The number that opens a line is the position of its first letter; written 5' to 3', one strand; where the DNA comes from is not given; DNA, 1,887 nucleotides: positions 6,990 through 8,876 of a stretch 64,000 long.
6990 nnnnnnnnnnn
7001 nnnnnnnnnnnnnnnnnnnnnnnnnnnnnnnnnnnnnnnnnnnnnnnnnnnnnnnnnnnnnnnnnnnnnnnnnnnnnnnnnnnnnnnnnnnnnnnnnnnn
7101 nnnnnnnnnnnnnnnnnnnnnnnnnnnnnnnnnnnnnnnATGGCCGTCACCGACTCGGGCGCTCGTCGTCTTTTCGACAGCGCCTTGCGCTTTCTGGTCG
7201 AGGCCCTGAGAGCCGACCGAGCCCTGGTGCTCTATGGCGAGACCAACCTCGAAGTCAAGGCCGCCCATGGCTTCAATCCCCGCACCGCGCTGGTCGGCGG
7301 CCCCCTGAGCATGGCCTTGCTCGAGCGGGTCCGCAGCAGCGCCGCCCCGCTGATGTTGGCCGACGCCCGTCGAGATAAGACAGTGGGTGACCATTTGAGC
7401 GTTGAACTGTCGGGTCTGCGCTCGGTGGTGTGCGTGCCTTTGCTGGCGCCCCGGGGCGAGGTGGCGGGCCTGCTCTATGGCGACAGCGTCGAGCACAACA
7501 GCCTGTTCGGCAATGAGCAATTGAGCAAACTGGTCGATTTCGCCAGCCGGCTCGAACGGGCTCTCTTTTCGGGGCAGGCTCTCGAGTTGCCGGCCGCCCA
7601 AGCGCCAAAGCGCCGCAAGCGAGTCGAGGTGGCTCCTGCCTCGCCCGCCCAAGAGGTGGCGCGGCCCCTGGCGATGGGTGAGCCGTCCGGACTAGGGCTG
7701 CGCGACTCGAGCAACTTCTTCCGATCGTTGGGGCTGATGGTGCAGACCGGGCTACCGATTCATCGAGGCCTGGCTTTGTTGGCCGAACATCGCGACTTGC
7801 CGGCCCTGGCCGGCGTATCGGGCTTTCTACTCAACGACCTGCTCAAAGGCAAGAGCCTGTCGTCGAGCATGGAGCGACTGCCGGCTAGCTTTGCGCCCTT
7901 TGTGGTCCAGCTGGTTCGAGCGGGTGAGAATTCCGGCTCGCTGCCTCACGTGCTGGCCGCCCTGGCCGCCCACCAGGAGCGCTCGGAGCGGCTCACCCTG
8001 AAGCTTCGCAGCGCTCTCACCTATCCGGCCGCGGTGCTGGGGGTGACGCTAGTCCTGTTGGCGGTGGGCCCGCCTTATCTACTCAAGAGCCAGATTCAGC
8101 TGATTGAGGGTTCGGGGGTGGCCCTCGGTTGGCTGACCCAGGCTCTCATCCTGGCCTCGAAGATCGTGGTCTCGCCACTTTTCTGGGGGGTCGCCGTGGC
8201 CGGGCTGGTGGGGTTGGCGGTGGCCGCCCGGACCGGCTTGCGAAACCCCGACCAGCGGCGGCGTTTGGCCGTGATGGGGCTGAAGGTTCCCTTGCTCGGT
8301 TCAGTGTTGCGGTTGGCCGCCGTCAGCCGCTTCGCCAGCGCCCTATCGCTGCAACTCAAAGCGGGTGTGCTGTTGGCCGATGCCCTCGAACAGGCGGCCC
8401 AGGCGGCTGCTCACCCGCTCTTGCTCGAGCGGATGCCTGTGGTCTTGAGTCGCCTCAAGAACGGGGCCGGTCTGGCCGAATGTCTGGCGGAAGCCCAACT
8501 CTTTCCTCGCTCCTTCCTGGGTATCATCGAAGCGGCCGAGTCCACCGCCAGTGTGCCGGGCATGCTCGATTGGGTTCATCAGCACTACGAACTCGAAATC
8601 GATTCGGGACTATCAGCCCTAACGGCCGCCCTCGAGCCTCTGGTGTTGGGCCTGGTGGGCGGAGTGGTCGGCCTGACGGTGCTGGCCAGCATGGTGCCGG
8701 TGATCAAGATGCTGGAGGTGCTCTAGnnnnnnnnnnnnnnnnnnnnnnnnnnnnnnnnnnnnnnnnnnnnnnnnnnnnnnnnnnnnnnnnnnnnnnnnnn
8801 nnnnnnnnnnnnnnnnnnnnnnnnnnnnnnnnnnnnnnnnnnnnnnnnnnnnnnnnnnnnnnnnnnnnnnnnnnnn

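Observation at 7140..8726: GAF domain replacing the N-terminal cytoplasmic domain of a GspF/PilC platform protein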

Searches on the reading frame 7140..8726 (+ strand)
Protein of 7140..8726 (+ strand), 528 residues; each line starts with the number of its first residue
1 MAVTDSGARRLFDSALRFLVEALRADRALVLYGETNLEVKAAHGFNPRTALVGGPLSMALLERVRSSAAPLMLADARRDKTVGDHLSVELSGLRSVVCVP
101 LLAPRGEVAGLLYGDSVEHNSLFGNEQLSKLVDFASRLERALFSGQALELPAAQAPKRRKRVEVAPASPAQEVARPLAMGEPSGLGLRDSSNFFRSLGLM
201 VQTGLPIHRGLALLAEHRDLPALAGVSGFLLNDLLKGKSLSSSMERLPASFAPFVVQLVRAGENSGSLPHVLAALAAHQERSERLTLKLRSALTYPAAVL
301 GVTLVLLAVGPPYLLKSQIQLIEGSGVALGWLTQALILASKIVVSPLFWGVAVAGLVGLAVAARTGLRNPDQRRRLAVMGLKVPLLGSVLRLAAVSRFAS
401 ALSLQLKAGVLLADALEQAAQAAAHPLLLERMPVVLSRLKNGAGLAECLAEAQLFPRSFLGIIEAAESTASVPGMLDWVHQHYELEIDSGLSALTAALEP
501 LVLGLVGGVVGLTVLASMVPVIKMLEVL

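Call 4: search_protein_families(library=pfam, proteins=[window:7140-8726:+], max_evalue=0.01)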
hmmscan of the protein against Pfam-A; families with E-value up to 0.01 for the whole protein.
window:7140-8726:+ (528 aa): 3 families
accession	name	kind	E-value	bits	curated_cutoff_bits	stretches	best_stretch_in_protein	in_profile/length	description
PF00482.28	T2SSF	-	5.9e-41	139.8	25.2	2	193-308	1-117/125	Type II secretion system (T2SS), protein F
PF01590.32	GAF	-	1.1e-07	32.8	22.4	1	10-142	4-133/133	GAF domain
PF13492.12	GAF_3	-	8e-07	30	27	1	11-137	5-122/129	GAF domain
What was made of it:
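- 7152..7571 (+): GAF domain (res ~5-144). Pfam GAF and GAF_3 above threshold (call 4).
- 7698..8063 (+): Cyto1 helical bundle / first T2SSF repeat, running into TM1 (res ~187-308). Pfam T2SSF res 193-308 (call 4).
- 8331..8699 (+): Second T2SSF repeat (Cyto2) with terminal TM3. Boundaries are approximate (res ~398-520). Pfam reports 2 T2SSF stretches (call 4).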

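Call 8: find_homologous_proteins(query=window:7140-8726:+, max_evalue=0.00001)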
Query window:7140-8726:+ (528 aa): 5 proteins with E <= 0.00001 among 8000 candidates.
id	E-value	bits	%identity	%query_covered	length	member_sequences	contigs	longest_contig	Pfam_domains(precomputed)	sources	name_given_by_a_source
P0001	0.0e+0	1091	100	100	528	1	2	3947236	PF01590.33,PF13492.13,PF00482.29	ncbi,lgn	ncbi:MAG: type II secretion system F family protein [Vulcanimicrobiota bacterium]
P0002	2.7e-160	553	87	61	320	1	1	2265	PF00482.29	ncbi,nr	ncbi:MAG: type II secretion system F family protein, partial [Candidatus Eremiobacteraeota bacterium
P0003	1.8e-67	247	34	98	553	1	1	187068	PF01590.33,PF00482.29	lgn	-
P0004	8.4e-24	103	24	64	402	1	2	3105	PF00482.29,PF28597.1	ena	-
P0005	1.9e-11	62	28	60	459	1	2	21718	PF00482.29,PF28597.1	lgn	-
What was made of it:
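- On T2SSF / GspF-PilC platform protein family (PF00482): The precomputed Pfam annotation lists PF28597 for GAF-less relatives P0004 and P0005 but not for this protein (call 8).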

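Call 11: find_encoding_contigs(protein=P0003, flank=10000, max_places=3)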
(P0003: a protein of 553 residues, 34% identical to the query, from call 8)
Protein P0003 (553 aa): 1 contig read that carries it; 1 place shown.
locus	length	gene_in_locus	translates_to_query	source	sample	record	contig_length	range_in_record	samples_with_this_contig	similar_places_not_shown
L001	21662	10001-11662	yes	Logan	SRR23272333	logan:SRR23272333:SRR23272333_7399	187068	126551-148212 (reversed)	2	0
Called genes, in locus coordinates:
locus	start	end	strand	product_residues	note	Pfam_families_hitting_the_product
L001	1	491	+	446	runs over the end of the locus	-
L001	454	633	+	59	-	-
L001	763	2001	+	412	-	PF01844:HNH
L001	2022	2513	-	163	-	-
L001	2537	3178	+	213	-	PF01726:LexA_DNA_bind (weak), PF00717:Peptidase_S24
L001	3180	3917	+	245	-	-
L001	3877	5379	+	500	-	-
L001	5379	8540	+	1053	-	PF02811:PHP, PF07733:DNA_pol3_alpha, PF17657:DNA_pol3_finger, PF14579:HHH_6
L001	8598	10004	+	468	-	PF00069:Pkinase, PF07714:PK_Tyr_Ser-Thr, PF01636:APH (faint), PF03109:ABC1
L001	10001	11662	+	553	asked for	PF01590:GAF, PF00482:T2SSF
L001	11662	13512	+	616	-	-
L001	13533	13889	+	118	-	-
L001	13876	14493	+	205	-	-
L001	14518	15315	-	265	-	-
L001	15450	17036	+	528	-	PF20656:MS_N, PF01274:MS_TIM-barrel, PF20659:MS_C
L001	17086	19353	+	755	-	PF00463:ICL, PF13714:PEP_mutase, PF00463:ICL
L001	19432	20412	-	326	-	PF23023:Anti-Pycsar_Apyc1, PF00753:Lactamase_B, PF12706:Lactamase_B_2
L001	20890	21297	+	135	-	-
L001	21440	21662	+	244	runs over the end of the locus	-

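Call 18: search_solved_structures(query=window:7140-8726:+, max_evalue=0.01)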
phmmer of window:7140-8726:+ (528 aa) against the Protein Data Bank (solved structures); distinct sequences matched with E-value up to 0.01: 5.
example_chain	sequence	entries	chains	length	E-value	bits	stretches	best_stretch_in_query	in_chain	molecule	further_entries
3jc8_Ca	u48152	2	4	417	1.7e-40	142.7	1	184-524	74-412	Type 4 fimbrial assembly protein PilC | PilC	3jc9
2vma_A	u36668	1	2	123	4.2e-08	35.9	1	184-292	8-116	GENERAL SECRETION PATHWAY PROTEIN F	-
2vmb_A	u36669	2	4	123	5.7e-08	35.5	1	184-292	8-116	GENERAL SECRETION PATHWAY PROTEIN F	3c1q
5nbg_A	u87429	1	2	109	6.5e-08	35.3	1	190-290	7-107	General secretion pathway protein F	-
2whn_A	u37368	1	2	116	4.8e-07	32.4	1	183-292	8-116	PILUS ASSEMBLY PROTEIN PILC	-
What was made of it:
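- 8331..8699 (+): Query 184-524 aligns to PilC 74-412 (call 18).
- On T2SSF / GspF-PilC platform protein family (PF00482): Query 184-524 vs M. xanthus PilC 74-412, E 1.7e-40 (call 18).
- PilC 74-412 aligns to query 184-524 (call 18).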

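Call 23: predict_structure(alignment_id=A1)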
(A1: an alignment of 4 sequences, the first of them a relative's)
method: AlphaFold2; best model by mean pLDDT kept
length: 528 residues; sequences in the alignment: 4
mean_pLDDT: 66.9   pTM: 0.53
mean pLDDT of the five models: 66.9, 62.9, 62.6, 60.3, 58.9
residues with pLDDT >= 90: 42; 70-90: 228; 50-70: 132; < 50: 126
segments of 3 or more residues with pLDDT < 50: 1-7, 34-36, 50-131, 150-179
pLDDT, mean of each block of 10 residues (from residue 1): 42 64 55 54 55 41 38 28 24 35 34 35 39 55 51 35 34 39 72 87 84 78 86 91 90 90 88 89 81 73 70 65 65 69 61 64 64 74 79 90 89 88 84 87 87 85 86 89 86 79 77 71 68
secondary structure, 60 per line:
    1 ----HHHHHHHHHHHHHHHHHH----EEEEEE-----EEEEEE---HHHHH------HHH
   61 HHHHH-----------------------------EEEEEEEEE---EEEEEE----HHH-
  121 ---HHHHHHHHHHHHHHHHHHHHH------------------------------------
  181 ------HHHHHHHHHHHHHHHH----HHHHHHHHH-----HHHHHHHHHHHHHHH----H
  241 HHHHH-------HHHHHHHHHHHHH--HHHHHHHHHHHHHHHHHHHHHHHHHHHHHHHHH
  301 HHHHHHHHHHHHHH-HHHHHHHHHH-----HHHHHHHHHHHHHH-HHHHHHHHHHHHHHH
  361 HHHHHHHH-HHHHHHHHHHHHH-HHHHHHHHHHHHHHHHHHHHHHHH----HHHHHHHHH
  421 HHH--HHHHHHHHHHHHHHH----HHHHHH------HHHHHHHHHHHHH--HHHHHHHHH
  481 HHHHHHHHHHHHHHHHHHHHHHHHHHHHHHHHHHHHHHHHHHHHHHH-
elements in order: H5-22 E27-32 E38-43 H47-51 H58-65 E95-103 E107-112 H124-144 H187-202 H207-215 H221-235 H240-245 H253-265 H268-314 H316-325 H331-344 H346-368 H370-382 H384-407 H412-423 H426-440 H445-450 H457-469 H472-527
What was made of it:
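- Tried and rejected: The first AF2 run used only 4 sequences and gave an unusable GAF region (pLDDT 24-55, call 23).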

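Call 31: search_protein_families(library=pfam, alignment_id=A4, max_evalue=0.001)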
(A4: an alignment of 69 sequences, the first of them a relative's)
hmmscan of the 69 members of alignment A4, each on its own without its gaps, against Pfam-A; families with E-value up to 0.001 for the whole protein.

A. member 1, P0001 (528 aa): 3 families
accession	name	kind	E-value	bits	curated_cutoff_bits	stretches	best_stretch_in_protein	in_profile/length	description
PF00482.28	T2SSF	-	5.9e-41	139.8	25.2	2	193-308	1-117/125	Type II secretion system (T2SS), protein F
PF01590.32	GAF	-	1.1e-07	32.8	22.4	1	10-142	4-133/133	GAF domain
PF13492.12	GAF_3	-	8e-07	30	27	1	11-137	5-122/129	GAF domain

B. families by the number of members that match (of 69 scanned): 5 families
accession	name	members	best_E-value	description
PF00482.28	T2SSF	69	3.1e-52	Type II secretion system (T2SS), protein F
PF01590.32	GAF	56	7e-14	GAF domain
PF13185.12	GAF_2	35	7.9e-11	GAF domain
PF13492.12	GAF_3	11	9.4e-09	GAF domain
PF04791.21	LMBR1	1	0.00013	LMBR1-like membrane protein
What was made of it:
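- On GAF domain (PF01590 clan): 56/69 family members match GAF and 35/69 match GAF_2 (call 31).
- On the 69 aligned, Pfam finds T2SSF in 69/69 and GAF in 56/69 (call 31).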

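Call 32: find_homologous_proteins(query=A4, max_evalue=1e-50)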
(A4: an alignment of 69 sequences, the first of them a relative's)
Query A4 (69 sequences) (528 aa, profile of the alignment): 5 proteins with E <= 1e-50 among 8000 candidates.
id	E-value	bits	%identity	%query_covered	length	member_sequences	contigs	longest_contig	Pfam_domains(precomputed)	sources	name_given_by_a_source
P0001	3.3e-165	569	100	100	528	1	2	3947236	PF01590.33,PF13492.13,PF00482.29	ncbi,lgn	ncbi:MAG: type II secretion system F family protein [Vulcanimicrobiota bacterium]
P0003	2.3e-160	553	34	98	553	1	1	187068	PF01590.33,PF00482.29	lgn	-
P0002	4.2e-102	361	87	61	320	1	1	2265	PF00482.29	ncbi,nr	ncbi:MAG: type II secretion system F family protein, partial [Candidatus Eremiobacteraeota bacterium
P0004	1.4e-75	273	24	64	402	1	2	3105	PF00482.29,PF28597.1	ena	-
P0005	7.8e-59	218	28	60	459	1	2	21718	PF00482.29,PF28597.1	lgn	-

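Call 38: find_related_loci(query=A6, collection=genome_contigs, flank=8000)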
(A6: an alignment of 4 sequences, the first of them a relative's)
Query A6 (528 aa) in genome_contigs; peptide patterns used: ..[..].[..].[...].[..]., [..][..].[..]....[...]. (x = any residue, [..] = any of these).
50 stretches matched a pattern; 11 encode a relative of the query (tblastn E <= 1e-3); 11 distinct loci.
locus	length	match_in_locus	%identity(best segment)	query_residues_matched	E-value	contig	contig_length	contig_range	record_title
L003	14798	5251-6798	36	3-526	1e-76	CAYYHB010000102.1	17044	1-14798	MAG TPA_asm: uncultured Burkholderiales bacterium isolate SRP329715_co1_347 genome assembly, contig: NODE_4986_length_17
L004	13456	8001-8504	28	13-175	6e-11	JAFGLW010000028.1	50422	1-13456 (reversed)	MAG: candidate division CSSED10-310 bacterium isolate Zod_Metabat.419 k87_13110869, whole genome shotgun sequence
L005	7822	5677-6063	35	25-152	1e-10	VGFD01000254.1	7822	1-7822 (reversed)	MAG: Armatimonadetes bacterium isolate M_DeepCast_50m_m2_086 M_DeepCast_50m_m2_086_Ga0194121_10017117, whole genome shot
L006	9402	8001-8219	41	55-128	3e-9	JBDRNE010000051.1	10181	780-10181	MAG: Candidatus Omnitrophota bacterium isolate MEGAHIT-group-1.87 k141_11697593, whole genome shotgun sequence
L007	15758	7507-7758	37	42-129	6e-9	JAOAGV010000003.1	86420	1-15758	MAG: Candidatus Sumerlaeia bacterium isolate SKW40 NODE_3_length_86420_cov_3.601311, whole genome shotgun sequence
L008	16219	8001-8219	38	55-128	2e-8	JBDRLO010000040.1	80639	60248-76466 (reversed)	MAG: Candidatus Omnitrophota bacterium isolate MEGAHIT-group-1.781 k141_13611341, whole genome shotgun sequence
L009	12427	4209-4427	35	56-129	4e-8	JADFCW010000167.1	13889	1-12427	MAG: Candidatus Sumerlaeota bacterium isolate DG2.163 NODE_129_length_13889_cov_2.442350, whole genome shotgun sequence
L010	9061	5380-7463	32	56-160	2e-7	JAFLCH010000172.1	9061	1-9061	MAG: Anaerolineae bacterium isolate UWPOB_ANAER3 gnl_X_NABDBLHI_172, whole genome shotgun sequence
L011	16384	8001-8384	28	11-128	2e-5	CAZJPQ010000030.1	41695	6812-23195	MAG TPA_asm: uncultured Planctomycetaceae bacterium isolate SRP334346_co1_200 genome assembly, contig: NODE_976_length_4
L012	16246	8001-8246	32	34-116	4e-5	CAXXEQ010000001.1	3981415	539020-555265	MAG: Desulfomonilaceae bacterium isolate 8deb2ff7-9cb5-4438-9dd6-cb8d27c5cb84 genome assembly, contig: contig_1, whole g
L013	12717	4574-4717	43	60-106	2e-4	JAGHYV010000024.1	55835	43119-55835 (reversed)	MAG: Roseiflexus sp. isolate 629F.7 NODE_58_length_55835_cov_409.660721, whole genome shotgun sequence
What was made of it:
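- Tried and rejected: With 4 sequences it found just one full-length relative (L003) among GTDB representatives (call 38).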

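Call 41: search_protein_families(library=pfam, proteins=[L003:883-2694:+, L003:2725-4152:+, L003:3944-5245:+, L003:5242-6807:+, L003:6138-7193:+, L003:7183-7767:+, L003:7764-9446:-, L003:23-958:+, L003:8898-10121:+, L003:10118-11260:+], max_evalue=0.001)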
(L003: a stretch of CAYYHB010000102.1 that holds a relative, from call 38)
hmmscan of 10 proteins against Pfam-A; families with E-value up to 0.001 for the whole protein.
L003:883-2694:+ (603 aa): 0 families

L003:2725-4152:+ (475 aa): 0 families

L003:3944-5245:+ (433 aa): 5 families
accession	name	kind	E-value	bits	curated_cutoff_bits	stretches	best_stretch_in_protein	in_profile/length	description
PF00069.31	Pkinase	-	1.2e-56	192.4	31.7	1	170-421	1-255/263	Protein kinase domain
PF07714.23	PK_Tyr_Ser-Thr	-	5.9e-36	124.5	23.1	1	172-417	3-248/258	Protein tyrosine and serine/threonine kinase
PF01636.29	APH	-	8.1e-06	26.2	23.2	1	273-315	151-195/239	Phosphotransferase enzyme family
PF03109.22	ABC1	-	0.00028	20.6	22.9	1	247-322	144-219/244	ABC1 atypical kinase-like domain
PF19974.5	TCAD9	-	0.00064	19.4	40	1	262-314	270-321/429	Ternary complex associated domain 9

L003:5242-6807:+ (521 aa): 2 families
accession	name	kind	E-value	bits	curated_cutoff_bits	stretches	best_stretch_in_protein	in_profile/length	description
PF00482.28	T2SSF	-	8.3e-38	129.6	25.2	2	194-305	2-117/125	Type II secretion system (T2SS), protein F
PF01590.32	GAF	-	3.1e-10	41.1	22.4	1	10-144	3-131/133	GAF domain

L003:6138-7193:+ (351 aa): 0 families

L003:7183-7767:+ (194 aa): 0 families

L003:7764-9446:- (560 aa): 1 family
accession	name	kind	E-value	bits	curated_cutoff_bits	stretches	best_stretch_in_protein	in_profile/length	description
PF03961.19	FapA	-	9.3e-06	25.9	31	1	267-370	13-112/272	Flagellar Assembly Protein A beta solenoid domain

L003:23-958:+ (311 aa): 0 families

L003:8898-10121:+ (407 aa): 0 families

L003:10118-11260:+ (380 aa): 10 families
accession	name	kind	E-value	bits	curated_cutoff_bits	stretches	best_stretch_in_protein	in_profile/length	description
PF23914.1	TPR_CcmH_CycH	-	2.3e-10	41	42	1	231-343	41-156/158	Cytochrome c-type biogenesis protein H TPR domain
PF14559.12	TPR_19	-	1.5e-09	38.5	25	0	91-132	2-43/68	Tetratricopeptide repeat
PF13428.12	TPR_14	-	1.9e-08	34.6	23.5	0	310-345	3-38/44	Tetratricopeptide repeat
PF07719.23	TPR_2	-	1e-07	31.9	27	0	310-341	3-34/34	Tetratricopeptide repeat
PF13432.12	TPR_16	-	3.5e-06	27.8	32.7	0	84-129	1-46/65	Tetratricopeptide repeat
PF13431.12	TPR_17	-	3.8e-06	27.2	24.4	0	299-327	4-32/34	Tetratricopeptide repeat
PF00515.34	TPR_1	-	1.6e-05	24.9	27.8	0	311-341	4-34/34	Tetratricopeptide repeat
PF24575.1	TPR_Slam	-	2.3e-05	25.2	35.2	0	82-131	49-98/104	Surface lipoprotein assembly modifier, N-terminal TPR repeats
PF13174.12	TPR_6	-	6.9e-05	23.7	26.3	0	81-111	1-31/33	Tetratricopeptide repeat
PF13424.12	TPR_12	-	0.00071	20.2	30.1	0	306-337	43-74/77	Tetratricopeptide repeat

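Call 44: predict_structure(alignment_id=A4)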
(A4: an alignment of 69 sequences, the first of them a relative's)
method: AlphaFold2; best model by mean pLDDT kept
length: 528 residues; sequences in the alignment: 69
mean_pLDDT: 91.9   pTM: 0.72
mean pLDDT of the five models: 91.9, 90.8, 90.7, 90.2, 90.2
residues with pLDDT >= 90: 430; 70-90: 67; 50-70: 22; < 50: 9
segments of 3 or more residues with pLDDT < 50: 157-164
pLDDT, mean of each block of 10 residues (from residue 1): 81 96 96 96 96 91 96 91 81 94 96 92 92 95 88 53 52 60 92 98 97 96 96 97 97 95 93 96 94 93 92 90 90 92 95 96 96 96 96 97 95 96 96 98 98 98 98 98 97 95 93 90 87
secondary structure, 60 per line:
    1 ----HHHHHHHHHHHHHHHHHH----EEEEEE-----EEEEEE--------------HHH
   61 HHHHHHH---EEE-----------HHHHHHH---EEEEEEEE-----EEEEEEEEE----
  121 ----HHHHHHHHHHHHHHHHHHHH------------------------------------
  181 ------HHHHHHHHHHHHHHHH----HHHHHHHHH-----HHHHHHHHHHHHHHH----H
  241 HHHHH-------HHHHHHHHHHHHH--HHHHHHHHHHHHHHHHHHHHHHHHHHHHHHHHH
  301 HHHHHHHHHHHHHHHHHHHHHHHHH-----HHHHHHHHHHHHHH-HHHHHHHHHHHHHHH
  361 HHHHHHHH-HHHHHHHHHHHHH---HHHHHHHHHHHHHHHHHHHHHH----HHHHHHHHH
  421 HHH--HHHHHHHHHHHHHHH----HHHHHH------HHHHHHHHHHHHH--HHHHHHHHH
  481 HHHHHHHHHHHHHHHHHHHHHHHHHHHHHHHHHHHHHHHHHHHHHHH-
elements in order: H5-22 E27-32 E38-43 H58-67 E71-73 H85-91 E95-102 E108-116 H125-144 H187-202 H207-215 H221-235 H240-245 H253-265 H268-325 H331-344 H346-368 H370-382 H386-407 H412-423 H426-440 H445-450 H457-469 H472-527
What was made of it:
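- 7152..7571 (+): AF2 pLDDT >90 over most of the domain (call 44).
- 7572..7697 (+): Low-confidence, apparently disordered Pro/Ala/Arg-rich linker (res ~145-186), variable in length across the family. AF2 block-mean pLDDT 52-60 over res 151-180, no secondary structure between res 145 and 186 (call 44).
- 8331..8699 (+): AF2 helices H386-469 and H472-527 (call 44).
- On T2SSF / GspF-PilC platform protein family (PF00482): AF2 helical core pLDDT mostly >90 (call 44).
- On GAF domain (PF01590 clan): AF2 topology with pLDDT >90 (call 44).
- On Bilin- or haem-binding GAF subfamilies: Only ~20 residues lie between beta3 and beta4 (call 44).
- Checked: The linker, roughly res 145-186, has low confidence (10-residue block means 52-60 over res 151-180; res 157-164 below 50) (call 44).
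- The beta3-beta4 insert is ~20 residues, shorter than in bilin- or haem-binding GAFs (call 44; inference). The AF2 model of the platform core is confident and canonical (call 44).
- Tried and rejected: It was replaced by the run on 69 sequences (call 44).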

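Call 49: fold_search(model_id=the predicted structure, library=pdb)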
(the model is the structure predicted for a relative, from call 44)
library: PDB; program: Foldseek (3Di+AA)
matches with E <= 10: 1004; with E <= 0.001: 30
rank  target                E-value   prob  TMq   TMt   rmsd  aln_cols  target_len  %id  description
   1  3jc8_Ca               5.2e-11  1.00  0.26  0.39  12.2       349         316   26  Architectural model of the type IVa pilus machine in a piliated state (released 2016-03-16)
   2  3eea_A                8.3e-05  1.00  0.22  0.66   4.2       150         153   18  The crystal structure of the GAF domain/HD domain protein from Geobacter sulfurreducens (released 2008-11-04)
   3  2vmb_A                9.9e-05  1.00  0.21  0.86   2.8       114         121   29  The three-dimensional structure of the cytoplasmic domains of EpsF from the Type 2 Secretion System of Vibrio cholerae (released 2009-02-10)
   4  2vma_A                1.3e-04  1.00  0.21  0.86   2.8       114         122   29  The three-dimensional structure of the cytoplasmic domains of EpsF from the Type 2 Secretion System of Vibrio cholerae (released 2009-02-10)
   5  5nbg_B                2.5e-04  1.00  0.20  0.94   1.1       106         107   27  Structure of the cytoplasmic domain I of OutF in the D. dadantii type II secretion system (released 2018-03-21)
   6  3c1q_A                2.9e-04  1.00  0.20  0.89   2.8       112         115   28  The three-dimensional structure of the cytoplasmic domains of EpsF from the Type 2 Secretion System of Vibrio cholerae (released 2009-02-03)
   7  2m7u_MODEL_1_A        2.9e-04  1.00  0.20  0.55   6.0       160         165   17  Blue Light-Absorbing State of TePixJ, an Active Cyanobacteriochrome Domain (released 2014-01-01)
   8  3eea_B                3.0e-04  1.00  0.21  0.66   4.2       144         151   17  The crystal structure of the GAF domain/HD domain protein from Geobacter sulfurreducens (released 2008-11-04)
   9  2vmb_B                3.1e-04  1.00  0.20  0.90   1.2       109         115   30  The three-dimensional structure of the cytoplasmic domains of EpsF from the Type 2 Secretion System of Vibrio cholerae (released 2009-02-10)
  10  2y79_B                3.1e-04  1.00  0.21  0.64   4.5       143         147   16  STRUCTURE OF THE FIRST GAF DOMAIN E87A MUTANT OF MYCOBACTERIUM TUBERCULOSIS DOSS (released 2011-02-16)
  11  4mcw_B                3.1e-04  1.00  0.18  0.25  21.4       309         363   16  Crystal structure of a HD-GYP domain (a cyclic-di-GMP phosphodiesterase) containing a tri-nuclear metal centre (released 2014-02-19)
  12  3c1q_B                4.1e-04  1.00  0.20  0.88   1.3       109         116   30  The three-dimensional structure of the cytoplasmic domains of EpsF from the Type 2 Secretion System of Vibrio cholerae (released 2009-02-03)
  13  2whn_A                4.3e-04  1.00  0.19  0.86   2.2       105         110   30  N-terminal domain from the PilC type IV pilus biogenesis protein (released 2010-05-19)
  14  2w3e_B                4.5e-04  1.00  0.20  0.64   5.2       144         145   14  Oxidized structure of the first GAF domain of Mycobacterium tuberculosis DosS (released 2009-03-10)
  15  2w3g_B                4.7e-04  1.00  0.21  0.66   4.4       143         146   15  Air-oxidized structure of the first GAF domain of Mycobacterium tuberculosis DosS (released 2009-03-10)
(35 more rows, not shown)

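Call 53: search_protein_families(library=pfam, proteins=[L001:8598-9050:+, L003:3944-4350:+], max_evalue=1)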
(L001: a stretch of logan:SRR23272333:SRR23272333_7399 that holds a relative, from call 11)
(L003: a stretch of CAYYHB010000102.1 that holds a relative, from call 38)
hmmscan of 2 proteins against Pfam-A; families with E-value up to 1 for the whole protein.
L001:8598-9050:+ (151 aa): 0 families

L003:3944-4350:+ (135 aa): 1 family
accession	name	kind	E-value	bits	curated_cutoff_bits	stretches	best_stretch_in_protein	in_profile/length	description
PF08308.17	PEGA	-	0.05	14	20.8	1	31-77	7-47/71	PEGA domain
